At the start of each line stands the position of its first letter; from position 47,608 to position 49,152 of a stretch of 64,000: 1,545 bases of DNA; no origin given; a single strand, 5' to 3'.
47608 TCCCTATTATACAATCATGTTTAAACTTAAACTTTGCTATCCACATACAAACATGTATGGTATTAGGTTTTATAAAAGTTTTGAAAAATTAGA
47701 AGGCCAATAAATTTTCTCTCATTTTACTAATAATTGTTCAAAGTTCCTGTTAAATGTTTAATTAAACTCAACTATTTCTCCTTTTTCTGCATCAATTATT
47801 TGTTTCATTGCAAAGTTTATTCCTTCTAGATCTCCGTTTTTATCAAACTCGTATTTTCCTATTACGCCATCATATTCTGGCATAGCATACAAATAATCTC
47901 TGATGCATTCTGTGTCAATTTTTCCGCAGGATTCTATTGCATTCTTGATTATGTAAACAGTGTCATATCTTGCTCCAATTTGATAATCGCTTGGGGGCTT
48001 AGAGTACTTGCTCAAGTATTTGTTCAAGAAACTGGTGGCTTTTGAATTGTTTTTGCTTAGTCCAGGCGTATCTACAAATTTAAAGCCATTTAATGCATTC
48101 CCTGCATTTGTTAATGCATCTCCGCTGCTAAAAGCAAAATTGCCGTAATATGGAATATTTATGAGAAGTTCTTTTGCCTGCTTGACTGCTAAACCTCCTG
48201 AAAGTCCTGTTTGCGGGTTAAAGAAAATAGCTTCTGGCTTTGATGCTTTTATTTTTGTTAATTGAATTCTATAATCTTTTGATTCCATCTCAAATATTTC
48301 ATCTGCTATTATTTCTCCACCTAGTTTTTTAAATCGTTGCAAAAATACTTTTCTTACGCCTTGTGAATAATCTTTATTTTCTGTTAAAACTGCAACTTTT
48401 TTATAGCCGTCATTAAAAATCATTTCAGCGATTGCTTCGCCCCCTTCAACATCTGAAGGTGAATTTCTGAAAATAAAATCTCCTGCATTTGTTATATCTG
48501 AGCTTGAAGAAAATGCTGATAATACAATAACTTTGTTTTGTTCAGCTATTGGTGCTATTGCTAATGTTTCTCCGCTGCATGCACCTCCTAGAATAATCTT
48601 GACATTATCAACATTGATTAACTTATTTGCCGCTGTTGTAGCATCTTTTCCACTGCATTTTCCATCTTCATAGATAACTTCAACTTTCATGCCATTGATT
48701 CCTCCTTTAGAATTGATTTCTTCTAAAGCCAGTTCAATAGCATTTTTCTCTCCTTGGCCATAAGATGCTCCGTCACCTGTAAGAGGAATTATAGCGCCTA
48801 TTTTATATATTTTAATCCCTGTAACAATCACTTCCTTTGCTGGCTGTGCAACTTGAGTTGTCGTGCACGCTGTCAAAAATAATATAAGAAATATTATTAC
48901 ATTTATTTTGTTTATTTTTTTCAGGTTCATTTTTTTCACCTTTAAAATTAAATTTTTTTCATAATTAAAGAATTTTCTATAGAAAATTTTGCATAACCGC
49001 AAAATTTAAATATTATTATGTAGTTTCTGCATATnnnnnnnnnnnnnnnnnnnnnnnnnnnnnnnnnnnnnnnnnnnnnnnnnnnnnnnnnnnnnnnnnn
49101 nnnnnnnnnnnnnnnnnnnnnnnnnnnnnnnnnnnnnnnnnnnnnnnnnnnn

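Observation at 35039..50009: Array of six LivK-like binding-protein and regulator cassettes around a single ABC transporter core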

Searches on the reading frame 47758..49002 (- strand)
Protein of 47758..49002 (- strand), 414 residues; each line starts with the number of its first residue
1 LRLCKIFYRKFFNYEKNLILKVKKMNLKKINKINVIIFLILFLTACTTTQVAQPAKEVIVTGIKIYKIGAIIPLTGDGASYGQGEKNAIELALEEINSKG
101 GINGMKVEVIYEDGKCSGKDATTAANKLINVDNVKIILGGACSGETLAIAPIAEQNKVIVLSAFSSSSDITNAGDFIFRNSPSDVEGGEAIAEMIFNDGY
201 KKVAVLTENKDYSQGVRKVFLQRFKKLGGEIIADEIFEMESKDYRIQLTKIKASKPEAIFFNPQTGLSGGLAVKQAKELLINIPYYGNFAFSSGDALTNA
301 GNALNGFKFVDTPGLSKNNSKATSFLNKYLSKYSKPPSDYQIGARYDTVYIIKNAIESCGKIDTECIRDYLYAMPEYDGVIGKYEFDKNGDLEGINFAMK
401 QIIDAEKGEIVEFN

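Call 4: search_protein_families(library=pfam, proteins=[window:47758-49002:-], max_evalue=0.001)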
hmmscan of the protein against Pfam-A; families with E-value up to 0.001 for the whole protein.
window:47758-49002:- (414 aa): 4 families
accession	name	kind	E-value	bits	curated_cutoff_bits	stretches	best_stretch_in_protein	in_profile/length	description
PF13458.12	Peripla_BP_6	-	6.3e-59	200.8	31.7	1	66-389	2-325/343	Periplasmic binding protein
PF01094.35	ANF_receptor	-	3e-33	115.8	25.4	1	85-399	2-347/353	Receptor family ligand binding region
PF13433.12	Peripla_BP_5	-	7.3e-21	75.1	27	1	67-260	2-193/363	Periplasmic binding protein domain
PF04348.19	LppC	-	5e-07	29.1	28.8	1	64-255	217-403/563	LppC putative lipoprotein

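Call 14: search_protein_families(library=ncbifam, proteins=[window:47758-49002:-], max_evalue=0.001)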
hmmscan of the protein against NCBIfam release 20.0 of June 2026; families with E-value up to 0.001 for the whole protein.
window:47758-49002:- (414 aa): 3 families
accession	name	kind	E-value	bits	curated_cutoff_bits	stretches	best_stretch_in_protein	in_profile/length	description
NF011933.0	PRK15404.1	subfamily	3.2e-41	141.6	477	1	65-399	26-357/370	high-affinity branched-chain amino acid ABC transporter substrate-binding protein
TIGR03407.1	urea_ABC_UrtA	exception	8.7e-21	74.2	492.75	1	67-390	2-328/361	urea ABC transporter substrate-binding protein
TIGR03669.1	urea_ABC_arch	equivalog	6.3e-17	61.6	494.8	1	67-387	2-321/375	urea ABC transporter substrate-binding protein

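Call 15: search_solved_structures(query=window:47758-49002:-, max_evalue=1e-10, show_alignments=1)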
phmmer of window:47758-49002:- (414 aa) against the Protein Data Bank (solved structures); distinct sequences matched with E-value up to 1e-10: 35.
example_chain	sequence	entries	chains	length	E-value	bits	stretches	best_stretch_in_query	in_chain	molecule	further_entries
4gnr_A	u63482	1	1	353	7.1e-35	123.8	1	64-391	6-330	ABC transporter substrate-binding protein-branched chain amino acid transport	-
3td9_A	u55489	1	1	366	2.5e-33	118.7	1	64-392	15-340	Branched chain amino acid ABC transporter, periplasmic amino acid-binding protein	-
4n0q_A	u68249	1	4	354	2e-26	96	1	67-399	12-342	Leu/Ile/Val-binding protein homolog 3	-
4ey3_A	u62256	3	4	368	4.1e-25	91.7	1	65-367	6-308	Twin-arginine translocation pathway signal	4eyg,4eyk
2lbp_A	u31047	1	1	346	1e-24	90.3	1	67-401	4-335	LEUCINE-BINDING PROTEIN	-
1usg_A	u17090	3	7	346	1.9e-24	89.5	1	67-401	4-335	LEUCINE-SPECIFIC BINDING PROTEIN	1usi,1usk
4mlc_A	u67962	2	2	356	2e-24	89.4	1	87-404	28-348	Extracellular ligand-binding receptor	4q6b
8tg1_A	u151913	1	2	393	7.7e-24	87.5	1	66-381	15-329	Extracellular ligand-binding receptor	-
3hut_A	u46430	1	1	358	2.2e-23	86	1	68-388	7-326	putative branched-chain amino acid ABC transporter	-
1z15_A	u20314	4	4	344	4.8e-23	84.9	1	67-399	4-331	Leu/Ile/Val-binding protein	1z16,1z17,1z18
2liv_A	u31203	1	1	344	1.7e-22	83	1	67-399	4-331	LEUCINE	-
4nqr_A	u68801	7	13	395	7.9e-21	77.6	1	66-358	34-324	Amino acid/amide ABC transporter substrate-binding protein, HAAT family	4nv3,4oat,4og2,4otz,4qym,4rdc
4obb_A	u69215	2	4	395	8.7e-21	77.4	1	66-358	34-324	Amino acid/amide ABC transporter substrate-binding protein, HAAT family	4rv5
8z0g_A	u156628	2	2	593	4.6e-19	71.8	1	77-398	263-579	Leu/Ile/Val-binding protein,Leu/Ile/Val-binding protein,mNeonGreen | NeIle,Leu/Ile/Val-binding protein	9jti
3ipc_A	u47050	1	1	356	1e-18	70.6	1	72-399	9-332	ABC transporter, substrate binding protein (Amino acid)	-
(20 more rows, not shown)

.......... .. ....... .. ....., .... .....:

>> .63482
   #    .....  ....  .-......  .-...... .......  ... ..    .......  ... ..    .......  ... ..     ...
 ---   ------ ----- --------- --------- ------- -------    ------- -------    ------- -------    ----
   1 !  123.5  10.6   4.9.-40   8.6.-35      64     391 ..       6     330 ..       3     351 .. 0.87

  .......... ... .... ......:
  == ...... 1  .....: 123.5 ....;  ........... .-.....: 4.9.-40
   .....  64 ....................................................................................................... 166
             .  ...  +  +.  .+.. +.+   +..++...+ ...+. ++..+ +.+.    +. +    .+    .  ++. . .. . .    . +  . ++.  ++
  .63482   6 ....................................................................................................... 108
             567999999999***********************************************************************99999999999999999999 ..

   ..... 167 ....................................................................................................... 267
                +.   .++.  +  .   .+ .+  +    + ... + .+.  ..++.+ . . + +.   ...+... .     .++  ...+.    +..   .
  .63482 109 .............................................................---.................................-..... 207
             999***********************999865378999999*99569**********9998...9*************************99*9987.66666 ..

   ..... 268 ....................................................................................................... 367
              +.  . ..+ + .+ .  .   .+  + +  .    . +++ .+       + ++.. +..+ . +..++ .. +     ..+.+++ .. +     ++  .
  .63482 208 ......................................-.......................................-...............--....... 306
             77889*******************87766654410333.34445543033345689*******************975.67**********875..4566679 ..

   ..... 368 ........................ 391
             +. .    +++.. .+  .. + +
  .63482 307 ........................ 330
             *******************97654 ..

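Call 20: find_related_loci(query=A3, collection=genome_contigs, flank=10000)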
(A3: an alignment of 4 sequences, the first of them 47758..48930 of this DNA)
Query A3 (390 aa) in genome_contigs; peptide patterns used: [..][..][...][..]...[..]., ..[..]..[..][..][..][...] (x = any residue, [..] = any of these).
226 stretches matched a pattern; 137 encode a relative of the query (tblastn E <= 1e-3); the best 80 are kept; 80 distinct loci.
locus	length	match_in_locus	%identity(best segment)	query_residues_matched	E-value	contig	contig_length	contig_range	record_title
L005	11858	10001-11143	50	3-388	3e-121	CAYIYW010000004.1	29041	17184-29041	MAG TPA_asm: uncultured Candidatus Saccharibacteria bacterium isolate ERP119705_co9_37 genome assembly, contig: NODE_153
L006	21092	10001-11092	52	12-389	2e-117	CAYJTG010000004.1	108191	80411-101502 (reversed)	MAG TPA_asm: uncultured archaeon isolate ERP125453_co1_24 genome assembly, contig: NODE_82_length_108191_cov_19.591598,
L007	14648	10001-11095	49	11-390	2e-114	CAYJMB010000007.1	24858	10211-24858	MAG TPA_asm: uncultured archaeon isolate ERP125453_co1_110 genome assembly, contig: NODE_1806_length_24858_cov_25.166391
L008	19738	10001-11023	53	43-386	7e-113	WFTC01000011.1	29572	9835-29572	MAG: Candidatus Gracilibacteria bacterium isolate S139_120_esom k151_34061, whole genome shotgun sequence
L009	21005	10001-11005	50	43-379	1e-108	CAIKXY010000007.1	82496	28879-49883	uncultured bacterium isolate E14_bin-0799 genome assembly, contig: bin-0799:07/15, whole genome shotgun sequence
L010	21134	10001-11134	50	3-386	7e-107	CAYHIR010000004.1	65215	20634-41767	MAG TPA_asm: uncultured Candidatus Saccharibacteria bacterium isolate ERP119705_co13_437 genome assembly, contig: NODE_5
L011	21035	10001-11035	49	40-387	1e-106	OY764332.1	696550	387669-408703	MAG: Candidatus Paceibacterota bacterium isolate afe48dc8-71d9-430e-8630-11ffabd708cb genome assembly, chromosome: 1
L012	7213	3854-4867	54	43-380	7e-104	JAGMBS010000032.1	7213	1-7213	MAG: Candidatus Paceibacterota bacterium isolate RS_16_29 ZL425.bin.29.fa_32, whole genome shotgun sequence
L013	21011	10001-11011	49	40-378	5e-103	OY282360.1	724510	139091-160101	MAG: Candidatus Pacebacteria bacterium genome assembly, chromosome: 1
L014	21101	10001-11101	49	12-382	2e-109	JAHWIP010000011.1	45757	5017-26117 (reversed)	MAG: Candidatus Woesearchaeota archaeon isolate YT2_088 k127_6652761, whole genome shotgun sequence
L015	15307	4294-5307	49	43-387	1e-101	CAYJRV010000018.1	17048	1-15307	MAG TPA_asm: uncultured archaeon isolate ERP125453_co1_230 genome assembly, contig: NODE_3424_length_17048_cov_14.464662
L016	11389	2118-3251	47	4-388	9e-101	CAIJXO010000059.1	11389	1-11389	uncultured bacterium isolate Loclat_bin-10598 genome assembly, contig: bin-10598:059/119, whole genome shotgun sequence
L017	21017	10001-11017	46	41-378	1e-95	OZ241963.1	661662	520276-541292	MAG: Candidatus Paceibacterota bacterium isolate a4431f2c-c61a-43fb-9f92-c5996bac4907 genome assembly, chromosome: 1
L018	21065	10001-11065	48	21-383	5e-95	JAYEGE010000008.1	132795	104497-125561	MAG: Patescibacteria group bacterium isolate MAG254 MAG254_8, whole genome shotgun sequence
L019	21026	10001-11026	48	32-374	2e-94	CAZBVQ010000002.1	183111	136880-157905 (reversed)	MAG TPA_asm: uncultured Candidatus Saccharibacteria bacterium isolate SRP133034_co1_10 genome assembly, contig: NODE_15_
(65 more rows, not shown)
